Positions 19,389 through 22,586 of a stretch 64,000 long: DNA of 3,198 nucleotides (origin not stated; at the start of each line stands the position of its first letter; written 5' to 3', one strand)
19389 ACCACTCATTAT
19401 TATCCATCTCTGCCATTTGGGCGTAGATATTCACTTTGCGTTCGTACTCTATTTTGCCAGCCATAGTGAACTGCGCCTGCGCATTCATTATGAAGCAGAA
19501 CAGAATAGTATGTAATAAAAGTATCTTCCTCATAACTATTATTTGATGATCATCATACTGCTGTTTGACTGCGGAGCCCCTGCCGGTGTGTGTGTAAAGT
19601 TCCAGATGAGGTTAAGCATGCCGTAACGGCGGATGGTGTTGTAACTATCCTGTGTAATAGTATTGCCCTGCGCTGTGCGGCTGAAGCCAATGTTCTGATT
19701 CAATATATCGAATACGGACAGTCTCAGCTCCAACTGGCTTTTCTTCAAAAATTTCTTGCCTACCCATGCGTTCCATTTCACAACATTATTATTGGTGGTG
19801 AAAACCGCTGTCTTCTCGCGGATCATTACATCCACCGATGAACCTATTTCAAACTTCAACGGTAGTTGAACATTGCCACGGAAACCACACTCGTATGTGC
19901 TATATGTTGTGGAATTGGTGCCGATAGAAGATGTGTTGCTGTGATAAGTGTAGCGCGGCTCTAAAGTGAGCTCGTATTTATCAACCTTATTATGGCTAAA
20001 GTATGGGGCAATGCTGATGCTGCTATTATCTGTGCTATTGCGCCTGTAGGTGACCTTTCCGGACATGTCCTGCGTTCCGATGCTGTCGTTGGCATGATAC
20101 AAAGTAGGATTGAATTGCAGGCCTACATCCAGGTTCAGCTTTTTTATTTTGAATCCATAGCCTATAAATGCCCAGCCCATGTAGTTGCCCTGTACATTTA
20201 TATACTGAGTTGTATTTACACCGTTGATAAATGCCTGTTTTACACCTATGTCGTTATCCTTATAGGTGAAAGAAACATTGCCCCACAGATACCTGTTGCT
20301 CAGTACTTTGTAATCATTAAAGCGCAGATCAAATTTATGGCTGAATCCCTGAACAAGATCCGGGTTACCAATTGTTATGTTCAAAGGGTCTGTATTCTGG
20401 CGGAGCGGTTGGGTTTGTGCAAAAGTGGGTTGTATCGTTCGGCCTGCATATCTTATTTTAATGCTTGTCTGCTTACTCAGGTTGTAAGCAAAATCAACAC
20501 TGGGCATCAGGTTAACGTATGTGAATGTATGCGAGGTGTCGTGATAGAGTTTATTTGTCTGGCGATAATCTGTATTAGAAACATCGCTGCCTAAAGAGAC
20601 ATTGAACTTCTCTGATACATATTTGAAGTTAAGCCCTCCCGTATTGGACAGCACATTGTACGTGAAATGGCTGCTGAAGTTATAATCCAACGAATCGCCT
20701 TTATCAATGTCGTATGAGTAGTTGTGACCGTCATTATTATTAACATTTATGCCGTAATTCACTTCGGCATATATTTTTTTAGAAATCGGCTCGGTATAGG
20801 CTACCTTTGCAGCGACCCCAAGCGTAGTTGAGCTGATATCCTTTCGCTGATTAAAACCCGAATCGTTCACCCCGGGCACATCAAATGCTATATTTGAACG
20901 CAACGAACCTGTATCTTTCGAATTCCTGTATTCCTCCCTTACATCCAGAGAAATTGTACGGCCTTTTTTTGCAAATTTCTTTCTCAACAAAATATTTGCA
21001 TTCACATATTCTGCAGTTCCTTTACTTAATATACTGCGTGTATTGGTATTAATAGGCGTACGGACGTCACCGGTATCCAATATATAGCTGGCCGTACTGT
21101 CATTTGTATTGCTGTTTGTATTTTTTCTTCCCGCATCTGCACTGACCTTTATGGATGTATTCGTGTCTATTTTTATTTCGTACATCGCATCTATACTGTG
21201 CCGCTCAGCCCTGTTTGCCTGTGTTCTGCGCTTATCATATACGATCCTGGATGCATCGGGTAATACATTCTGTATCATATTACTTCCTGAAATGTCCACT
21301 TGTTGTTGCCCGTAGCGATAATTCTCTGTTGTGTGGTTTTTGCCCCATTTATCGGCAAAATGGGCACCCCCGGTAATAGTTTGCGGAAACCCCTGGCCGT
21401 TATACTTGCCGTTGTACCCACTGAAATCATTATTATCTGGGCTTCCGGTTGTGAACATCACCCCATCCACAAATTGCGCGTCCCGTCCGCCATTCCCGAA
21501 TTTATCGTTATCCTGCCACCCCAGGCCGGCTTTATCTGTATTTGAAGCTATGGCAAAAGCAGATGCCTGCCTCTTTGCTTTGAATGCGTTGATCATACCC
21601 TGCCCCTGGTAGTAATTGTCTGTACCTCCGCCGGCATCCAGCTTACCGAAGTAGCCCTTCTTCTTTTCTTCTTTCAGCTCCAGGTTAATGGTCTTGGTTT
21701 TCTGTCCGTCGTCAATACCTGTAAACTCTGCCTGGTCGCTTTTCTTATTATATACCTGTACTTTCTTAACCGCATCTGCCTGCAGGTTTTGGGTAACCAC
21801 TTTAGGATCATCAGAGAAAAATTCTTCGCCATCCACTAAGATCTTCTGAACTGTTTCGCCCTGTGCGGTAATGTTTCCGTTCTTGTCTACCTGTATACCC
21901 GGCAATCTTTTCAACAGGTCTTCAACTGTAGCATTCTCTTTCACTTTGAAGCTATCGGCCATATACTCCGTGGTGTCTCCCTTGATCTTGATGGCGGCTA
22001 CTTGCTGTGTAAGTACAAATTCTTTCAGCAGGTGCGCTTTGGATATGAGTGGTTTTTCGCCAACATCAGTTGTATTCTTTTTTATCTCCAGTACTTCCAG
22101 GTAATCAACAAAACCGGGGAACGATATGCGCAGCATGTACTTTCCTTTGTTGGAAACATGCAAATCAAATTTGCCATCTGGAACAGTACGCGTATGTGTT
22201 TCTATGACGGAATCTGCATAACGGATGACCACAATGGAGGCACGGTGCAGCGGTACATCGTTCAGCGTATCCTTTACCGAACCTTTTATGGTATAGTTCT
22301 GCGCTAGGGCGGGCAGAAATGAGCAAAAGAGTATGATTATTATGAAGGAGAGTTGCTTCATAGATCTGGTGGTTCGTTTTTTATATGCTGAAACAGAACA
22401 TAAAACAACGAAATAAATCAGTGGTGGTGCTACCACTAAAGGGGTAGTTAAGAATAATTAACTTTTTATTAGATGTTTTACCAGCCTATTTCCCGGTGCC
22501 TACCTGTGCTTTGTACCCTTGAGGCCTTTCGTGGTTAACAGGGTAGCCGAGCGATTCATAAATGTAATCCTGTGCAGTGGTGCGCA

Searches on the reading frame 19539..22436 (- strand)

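Call 36: search_protein_families(library=pfam, proteins=[window:19539-22436:-], max_evalue=0.00001)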
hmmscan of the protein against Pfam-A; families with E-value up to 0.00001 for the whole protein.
window:19539-22436:- (965 aa): 3 families
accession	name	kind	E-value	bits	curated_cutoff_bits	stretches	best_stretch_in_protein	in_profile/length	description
PF14905.12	OMP_b-brl_3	-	3e-35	122.5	27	2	486-765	1-281/408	Outer membrane protein beta-barrel family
PF13620.12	CarboxypepD_reg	-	7.7e-08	33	32.3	1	49-113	1-63/82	Carboxypeptidase regulatory-like domain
PF13715.12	CarbopepD_reg_2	-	1.3e-06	28.8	32.2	1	50-125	1-72/88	CarboxypepD_reg-like domain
